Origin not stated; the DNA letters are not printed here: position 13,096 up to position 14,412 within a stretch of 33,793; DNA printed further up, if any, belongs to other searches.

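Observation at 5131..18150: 13-kb TetR-headed, translationally coupled operon mixing uptake machinery with thiolase-fold/acyl-CoA enzymes: candidate undescribed pathway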

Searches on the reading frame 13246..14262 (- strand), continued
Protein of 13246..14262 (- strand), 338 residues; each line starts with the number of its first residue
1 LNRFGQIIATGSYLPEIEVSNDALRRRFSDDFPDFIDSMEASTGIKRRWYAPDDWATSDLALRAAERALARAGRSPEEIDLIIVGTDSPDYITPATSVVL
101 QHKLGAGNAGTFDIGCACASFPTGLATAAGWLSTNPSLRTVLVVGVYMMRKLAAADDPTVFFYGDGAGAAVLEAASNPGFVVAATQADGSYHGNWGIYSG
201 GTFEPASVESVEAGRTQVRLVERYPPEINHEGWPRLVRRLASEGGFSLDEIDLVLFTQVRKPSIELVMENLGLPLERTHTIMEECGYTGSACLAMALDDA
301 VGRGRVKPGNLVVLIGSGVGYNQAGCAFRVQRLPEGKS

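Call 63: get_annotated_region(hit=H15, flank=10000)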
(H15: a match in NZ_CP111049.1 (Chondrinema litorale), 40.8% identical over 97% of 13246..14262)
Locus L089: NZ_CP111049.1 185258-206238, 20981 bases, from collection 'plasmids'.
description: Chondrinema litorale strain WSW3-B12 plasmid unnamed7, complete sequence
organism: Chondrinema litorale (NCBI taxid 2994555)
taxonomy: Bacteria; Bacteroidota; Cytophagia; Cytophagales; Flammeovirgaceae; Chondrinema; Chondrinema litorale
host: -; source: Seaweed,red alga; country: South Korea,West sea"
typing (MOB-suite, as given by PLSDB): non-mobilizable
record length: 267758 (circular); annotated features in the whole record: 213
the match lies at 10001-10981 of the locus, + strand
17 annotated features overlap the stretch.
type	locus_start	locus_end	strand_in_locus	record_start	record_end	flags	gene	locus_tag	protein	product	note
CDS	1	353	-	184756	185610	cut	-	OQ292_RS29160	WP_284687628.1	neutral zinc metallopeptidase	-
CDS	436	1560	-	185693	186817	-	-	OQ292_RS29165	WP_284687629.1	formylglycine-generating enzyme family protein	-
CDS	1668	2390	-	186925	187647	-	-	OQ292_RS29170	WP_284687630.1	hypothetical protein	-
CDS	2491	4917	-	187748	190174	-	-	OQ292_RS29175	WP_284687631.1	ABC transporter permease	-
CDS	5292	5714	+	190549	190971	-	-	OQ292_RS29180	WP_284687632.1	response regulator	GO:0000160 - phosphorelay signal transduction system [Evidence IEA]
CDS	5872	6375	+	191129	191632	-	-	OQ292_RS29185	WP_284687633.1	response regulator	GO:0000160 - phosphorelay signal transduction system [Evidence IEA]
CDS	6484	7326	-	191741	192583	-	-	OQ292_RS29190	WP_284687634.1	helix-turn-helix domain-containing protein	GO:0006355 - regulation of DNA-templated transcription [Evidence IEA]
CDS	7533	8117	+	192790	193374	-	hxlB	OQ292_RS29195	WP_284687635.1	6-phospho-3-hexuloisomerase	GO:1901135 - carbohydrate derivative metabolic process [Evidence IEA]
CDS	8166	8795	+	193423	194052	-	hxlA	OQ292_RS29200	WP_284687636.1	3-hexulose-6-phosphate synthase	GO:0019647 - formaldehyde assimilation via ribulose monophosphate cycle [Evidence IEA]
CDS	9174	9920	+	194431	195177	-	fabG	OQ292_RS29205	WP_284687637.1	3-oxoacyl-ACP reductase FabG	GO:0006633 - fatty acid biosynthetic process [Evidence IEA]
CDS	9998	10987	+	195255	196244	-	-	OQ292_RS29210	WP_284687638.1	ketoacyl-ACP synthase III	-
CDS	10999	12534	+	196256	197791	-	-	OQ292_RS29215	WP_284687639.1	sodium:solute symporter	-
CDS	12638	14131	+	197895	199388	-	-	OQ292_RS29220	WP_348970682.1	AMP-binding protein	-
CDS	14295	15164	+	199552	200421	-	-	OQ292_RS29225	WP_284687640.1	alpha/beta hydrolase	-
CDS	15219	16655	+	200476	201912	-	-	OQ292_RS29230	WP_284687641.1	hypothetical protein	-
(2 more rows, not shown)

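Call 64: search_protein_families(library=pfam, proteins=[L088:11028-12365:+, L088:12358-12666:+, L088:12687-13952:+, L088:13954-14370:+, L088:14386-15183:+, L088:7766-8995:-, L089:15219-16655:+, L089:14295-15164:+, L089:10999-12534:+, L089:6484-7326:-], max_evalue=0.001)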
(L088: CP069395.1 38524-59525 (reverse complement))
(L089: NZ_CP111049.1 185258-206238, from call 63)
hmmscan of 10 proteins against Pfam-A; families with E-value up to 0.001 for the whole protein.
L088:11028-12365:+ (445 aa): 2 families
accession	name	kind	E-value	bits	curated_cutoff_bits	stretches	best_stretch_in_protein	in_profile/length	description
PF13336.12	AcetylCoA_hyd_C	-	5.9e-65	218.3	23.7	1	274-427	1-154/154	Acetyl-CoA hydrolase/transferase C-terminal domain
PF02550.21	AcetylCoA_hydro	-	1.1e-15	58.6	24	1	9-187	7-198/198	Acetyl-CoA hydrolase/transferase N-terminal domain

L088:12358-12666:+ (102 aa): 1 family
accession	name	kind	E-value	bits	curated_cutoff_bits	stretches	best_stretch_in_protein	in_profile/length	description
PF18692.7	DUF5640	-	2.2e-05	24.7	28.5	1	3-80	2-71/85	Family of unknown function (DUF5640)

L088:12687-13952:+ (421 aa): 4 families
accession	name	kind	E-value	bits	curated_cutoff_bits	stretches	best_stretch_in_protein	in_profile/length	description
PF22691.2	Thiolase_C_1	-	2.4e-44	151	28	1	281-419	9-144/144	Thiolase C-terminal domain-like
PF00108.29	Thiolase_N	-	4.7e-30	105.3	26.4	1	10-258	1-260/260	Thiolase, N-terminal domain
PF02803.24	Thiolase_C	-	1.1e-09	38.4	27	1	295-385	26-98/123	Thiolase, C-terminal domain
PF00109.32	ketoacyl-synt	-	3.8e-06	27.1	20.8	1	86-134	167-215/252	Beta-ketoacyl synthase, N-terminal domain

L088:13954-14370:+ (138 aa): 2 families
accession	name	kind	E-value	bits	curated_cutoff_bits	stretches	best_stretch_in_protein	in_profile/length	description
PF01796.24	OB_ChsH2_C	-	1.4e-14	54.2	27.1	1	51-119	3-63/65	ChsH2, C-terminal OB-fold domain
PF12172.15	zf-ChsH2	-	2.6e-08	34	23.2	1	14-48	3-37/37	ChsH2, rubredoxin-like zinc ribbon domain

L088:14386-15183:+ (265 aa): 4 families
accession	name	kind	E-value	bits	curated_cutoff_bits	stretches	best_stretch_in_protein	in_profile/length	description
PF00561.26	Abhydrolase_1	-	6.8e-25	88.6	25.8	1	22-249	1-245/245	alpha/beta hydrolase fold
PF12697.13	Abhydrolase_6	-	3.3e-17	64.3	26.3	1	24-252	1-214/217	Alpha/beta hydrolase family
PF12146.15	Hydrolase_4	-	1.3e-12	48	27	1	44-248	28-238/239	Serine aminopeptidase, S33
PF03096.20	Ndr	-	1.7e-05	24.2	23.3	1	68-212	80-228/283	Ndr family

L088:7766-8995:- (409 aa): 0 families

L089:15219-16655:+ (478 aa): 0 families

L089:14295-15164:+ (289 aa): 11 families
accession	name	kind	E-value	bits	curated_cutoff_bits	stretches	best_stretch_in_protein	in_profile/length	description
PF00561.26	Abhydrolase_1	-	3e-29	102.8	25.8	1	34-276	2-245/245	alpha/beta hydrolase fold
PF12697.13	Abhydrolase_6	-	1.2e-21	78.9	26.3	1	35-280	1-215/217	Alpha/beta hydrolase family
PF12146.15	Hydrolase_4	-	1.1e-18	67.9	27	1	33-274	5-237/239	Serine aminopeptidase, S33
PF07819.20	PGAP1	-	1e-05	25.8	24.3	1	95-152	88-148/233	PGAP1-like alpha/beta domain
PF03096.20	Ndr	-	2.5e-05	23.6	23.3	1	76-133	78-134/283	Ndr family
PF00975.26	Thioesterase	-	3.8e-05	24.4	26.4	1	35-119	3-87/226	Thioesterase domain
PF00756.26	Esterase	-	4.4e-05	23.8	22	1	87-131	105-148/251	Putative esterase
PF02230.22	Abhydrolase_2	-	7.1e-05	23.2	23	0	79-127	85-134/217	Phospholipase/Carboxylesterase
PF06342.18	DUF1057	-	0.00029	20.4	21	0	92-236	97-228/297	Alpha/beta hydrolase of unknown function (DUF1057)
PF06821.19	Ser_hydrolase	-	0.00046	20.6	22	1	88-141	46-100/172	Serine hydrolase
PF07859.19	Abhydrolase_3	-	0.00051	20.3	25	1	44-142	14-120/210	alpha/beta hydrolase fold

L089:10999-12534:+ (511 aa): 1 family
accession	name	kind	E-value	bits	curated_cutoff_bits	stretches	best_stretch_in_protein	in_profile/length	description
PF00474.23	SSF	-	4.1e-34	118.6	22.8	1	38-435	1-392/406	Sodium:solute symporter family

L089:6484-7326:- (280 aa): 2 families
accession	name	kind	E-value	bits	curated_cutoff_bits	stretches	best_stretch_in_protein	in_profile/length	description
PF12833.13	HTH_18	-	4e-19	69.1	33.6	1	187-264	1-78/80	Helix-turn-helix domain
PF00165.29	HTH_AraC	-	9.9e-10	38.8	26.6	1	227-264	5-41/42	Bacterial regulatory helix-turn-helix proteins, AraC family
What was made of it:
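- On Thiolase / KASIII-like / DUF35 complexes (PhlACB, archaeal thiolase-HMGCS): It is present only in the Chloroflexota variant (call 64).
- The CoA-activating step is a ligase or, in Chloroflexota, a CoA-transferase (call 64). The Chloroflexota variant uses an acetyl-CoA hydrolase/transferase-family enzyme, which is typical for short acids (call 64).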

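Call 83: predict_structure(alignment_id=A3)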
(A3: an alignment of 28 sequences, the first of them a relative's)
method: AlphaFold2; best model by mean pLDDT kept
length: 338 residues; sequences in the alignment: 28
mean_pLDDT: 75.9   pTM: 0.75
mean pLDDT of the five models: 75.9, 74.5, 73.9, 70.6, 67.6
residues with pLDDT >= 90: 93; 70-90: 135; 50-70: 78; < 50: 32
segments of 3 or more residues with pLDDT < 50: 1-14, 158-160, 219-227, 336-338
pLDDT, mean of each block of 10 residues (from residue 1): 40 58 81 75 64 79 89 92 82 75 92 76 89 91 83 54 71 87 76 54 64 63 50 89 96 82 84 92 55 79 88 81 86 59
secondary structure, 60 per line:
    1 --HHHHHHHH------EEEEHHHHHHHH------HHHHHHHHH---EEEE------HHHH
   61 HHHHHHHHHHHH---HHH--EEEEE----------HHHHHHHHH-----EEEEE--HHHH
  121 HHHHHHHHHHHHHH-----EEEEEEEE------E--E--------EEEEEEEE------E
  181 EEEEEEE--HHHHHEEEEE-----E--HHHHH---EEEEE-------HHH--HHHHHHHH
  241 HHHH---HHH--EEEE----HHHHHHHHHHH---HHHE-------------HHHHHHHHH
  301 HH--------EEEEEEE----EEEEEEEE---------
elements in order: H3-10 E17-20 H21-28 H35-43 E47-50 H57-72 E81-85 H96-104 E110-114 H117-134 E140-147 E166-173 E180-187 H190-194 E195-199 H208-212 E216-220 H233-244 E253-256 H261-271 H292-302 E311-317 E322-329

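Call 87: fold_search(model_id=the predicted structure, library=pdb)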
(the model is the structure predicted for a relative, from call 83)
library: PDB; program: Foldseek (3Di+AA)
matches with E <= 10: 1602; with E <= 0.001: 980
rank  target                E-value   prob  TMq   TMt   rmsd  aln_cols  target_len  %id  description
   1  4dfe_A                4.4e-28  1.00  0.78  0.81   6.3       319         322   32  Crystal structure of 3-oxoacyl-[acyl-carrier-protein] synthase III from Burkholderia xenovorans (released 2012-02-08)
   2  3gwa_A                4.7e-28  1.00  0.74  0.74   6.8       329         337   28  1.6 Angstrom crystal structure of 3-oxoacyl-(acyl-carrier-protein) synthase III (released 2009-04-28)
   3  4dfe_D                9.2e-28  1.00  0.78  0.81   6.2       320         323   31  Crystal structure of 3-oxoacyl-[acyl-carrier-protein] synthase III from Burkholderia xenovorans (released 2012-02-08)
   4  4ryb_A                1.1e-27  1.00  0.76  0.81   5.5       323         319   31  Crystal structure of beta-ketoacyl-ACP synthase III (FabH) from Neisseria meningitidis (released 2014-12-31)
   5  4dfe_B                1.7e-27  1.00  0.78  0.81   6.3       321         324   31  Crystal structure of 3-oxoacyl-[acyl-carrier-protein] synthase III from Burkholderia xenovorans (released 2012-02-08)
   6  3gwe_A                2.5e-27  1.00  0.75  0.74   6.7       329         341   28  2.1 Angstrom crystal structure of 3-oxoacyl-(acyl-carrier-protein) synthase III (released 2009-04-28)
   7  8vd9                  2.7e-27  1.00  0.77  0.83   4.7       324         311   28  Crystal structure of Bacillus subtilis FabHA, beta-ketoacyl carrier protein synthase III (released 2024-02-14)
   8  4x0o_H                3.1e-27  1.00  0.77  0.73   6.6       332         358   30  Beta-ketoacyl-(acyl carrier protein) synthase III-2 (FabH2) from Vibrio cholerae soaked with Acetyl-CoA (released 2014-12-03)
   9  4x0o_A                4.0e-27  1.00  0.77  0.73   6.6       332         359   30  Beta-ketoacyl-(acyl carrier protein) synthase III-2 (FabH2) from Vibrio cholerae soaked with Acetyl-CoA (released 2014-12-03)
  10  1zow_A                6.4e-27  1.00  0.75  0.81   4.9       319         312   26  Crystal Structure of S. aureus FabH, beta-ketoacyl carrier protein synthase III (released 2005-08-09)
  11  5kp2_B                6.8e-27  1.00  0.77  0.73   6.5       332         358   29  Beta-ketoacyl-ACP synthase III -2 (FabH2) (C113A) from Vibrio Cholerae cocrystallized with octanoyl-CoA: hydrolzed lig (released 2016-07-20)
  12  4x0o_E                1.0e-26  1.00  0.77  0.72   6.6       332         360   30  Beta-ketoacyl-(acyl carrier protein) synthase III-2 (FabH2) from Vibrio cholerae soaked with Acetyl-CoA (released 2014-12-03)
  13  3il6                  1.5e-26  1.00  0.75  0.79   6.2       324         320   26  Structure of E. faecalis FabH in complex with 2-({4-[(3R,5S)-3,5-dimethylpiperidin-1-yl]-3-phenoxybenzoyl}amino)benzoic  (released 2009-08-25)
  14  2x3e_B                1.6e-26  1.00  0.75  0.80   5.2       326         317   28  Crystal structure of 3-oxoacyl-(acyl carrier protein) synthase III, FabH from Pseudomonas aeruginosa PAO1 (released 2010-07-28)
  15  4ylt                  2.1e-26  1.00  0.76  0.82   4.9       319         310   25  Crystal structure of beta-ketoacyl-ACP synthase III (FabH) from Yersinia pestis (released 2015-04-08)
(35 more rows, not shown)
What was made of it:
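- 13246..14262 (-): KAS_A: FabH-fold protein with Cys118 but Thr257/Tyr287 in place of His/Asn; motifs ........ and GYTGSAC. FabH fold, TM about 0.8 (calls 83, 87).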

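Call 93: find_encoding_contigs(protein=P0019, flank=10000, max_places=1)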
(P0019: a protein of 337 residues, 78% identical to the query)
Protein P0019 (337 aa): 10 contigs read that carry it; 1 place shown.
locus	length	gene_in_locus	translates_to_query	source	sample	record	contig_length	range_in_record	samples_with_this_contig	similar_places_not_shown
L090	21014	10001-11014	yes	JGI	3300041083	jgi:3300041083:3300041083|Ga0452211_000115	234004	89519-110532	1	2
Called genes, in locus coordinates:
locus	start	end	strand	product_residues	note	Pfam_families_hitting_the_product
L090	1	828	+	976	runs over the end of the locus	PF00246:Peptidase_M14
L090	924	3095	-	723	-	PF00122:E1-E2_ATPase, PF00702:Hydrolase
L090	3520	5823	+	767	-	PF13620:CarboxypepD_reg (faint), PF13715:CarbopepD_reg_2 (weak), PF07715:Plug, PF00593:TonB_dep_Rec_b-barrel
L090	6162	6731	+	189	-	PF00440:TetR_N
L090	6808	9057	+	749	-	PF07715:Plug, PF00593:TonB_dep_Rec_b-barrel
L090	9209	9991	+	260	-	PF00106:adh_short, PF08659:KR, PF13561:adh_short_C2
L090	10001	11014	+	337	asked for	PF08545:ACP_syn_III, PF08541:ACP_syn_III_C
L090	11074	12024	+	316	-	PF00561:Abhydrolase_1, PF12146:Hydrolase_4, PF12697:Abhydrolase_6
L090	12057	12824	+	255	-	PF00561:Abhydrolase_1, PF12146:Hydrolase_4 (weak), PF12697:Abhydrolase_6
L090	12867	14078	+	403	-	PF00108:Thiolase_N, PF02803:Thiolase_C (weak), PF22691:Thiolase_C_1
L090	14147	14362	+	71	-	-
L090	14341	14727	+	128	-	-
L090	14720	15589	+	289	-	PF12146:Hydrolase_4, PF00561:Abhydrolase_1, PF12697:Abhydrolase_6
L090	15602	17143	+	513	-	PF00474:SSF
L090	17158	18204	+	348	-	PF08545:ACP_syn_III, PF08541:ACP_syn_III_C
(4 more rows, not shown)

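Call 94: find_encoding_contigs(protein=P0065, flank=10000, max_places=1)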
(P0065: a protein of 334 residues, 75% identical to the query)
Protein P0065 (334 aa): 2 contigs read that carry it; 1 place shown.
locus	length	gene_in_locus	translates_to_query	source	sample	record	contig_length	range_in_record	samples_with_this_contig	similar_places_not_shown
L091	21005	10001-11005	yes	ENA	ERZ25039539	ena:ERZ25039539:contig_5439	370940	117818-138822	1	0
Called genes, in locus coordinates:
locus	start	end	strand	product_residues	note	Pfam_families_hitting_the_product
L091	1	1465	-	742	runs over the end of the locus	PF13517:FG-GAP_3 (faint), PF01839:FG-GAP (faint), PF13360:PQQ_2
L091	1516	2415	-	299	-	PF00171:Aldedh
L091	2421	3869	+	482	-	PF00884:Sulfatase, PF01663:Phosphodiest (weak), PF16347:SGSH_C (weak)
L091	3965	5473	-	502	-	PF00171:Aldedh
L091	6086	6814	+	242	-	PF00440:TetR_N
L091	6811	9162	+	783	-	PF07715:Plug, PF00593:TonB_dep_Rec_b-barrel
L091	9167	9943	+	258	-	PF00106:adh_short, PF08659:KR, PF01370:Epimerase (weak), PF13561:adh_short_C2, PF23441:SDR (weak)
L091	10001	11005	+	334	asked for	PF08545:ACP_syn_III, PF08541:ACP_syn_III_C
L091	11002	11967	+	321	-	PF00561:Abhydrolase_1, PF12146:Hydrolase_4, PF12697:Abhydrolase_6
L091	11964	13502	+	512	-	PF00501:AMP-binding, PF13193:AMP-binding_C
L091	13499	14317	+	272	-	PF00561:Abhydrolase_1, PF12146:Hydrolase_4, PF12697:Abhydrolase_6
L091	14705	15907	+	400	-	PF00108:Thiolase_N, PF02803:Thiolase_C, PF22691:Thiolase_C_1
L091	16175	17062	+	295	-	PF12146:Hydrolase_4, PF12697:Abhydrolase_6, PF00561:Abhydrolase_1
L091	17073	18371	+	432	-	PF07690:MFS_1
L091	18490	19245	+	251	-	PF03167:UDG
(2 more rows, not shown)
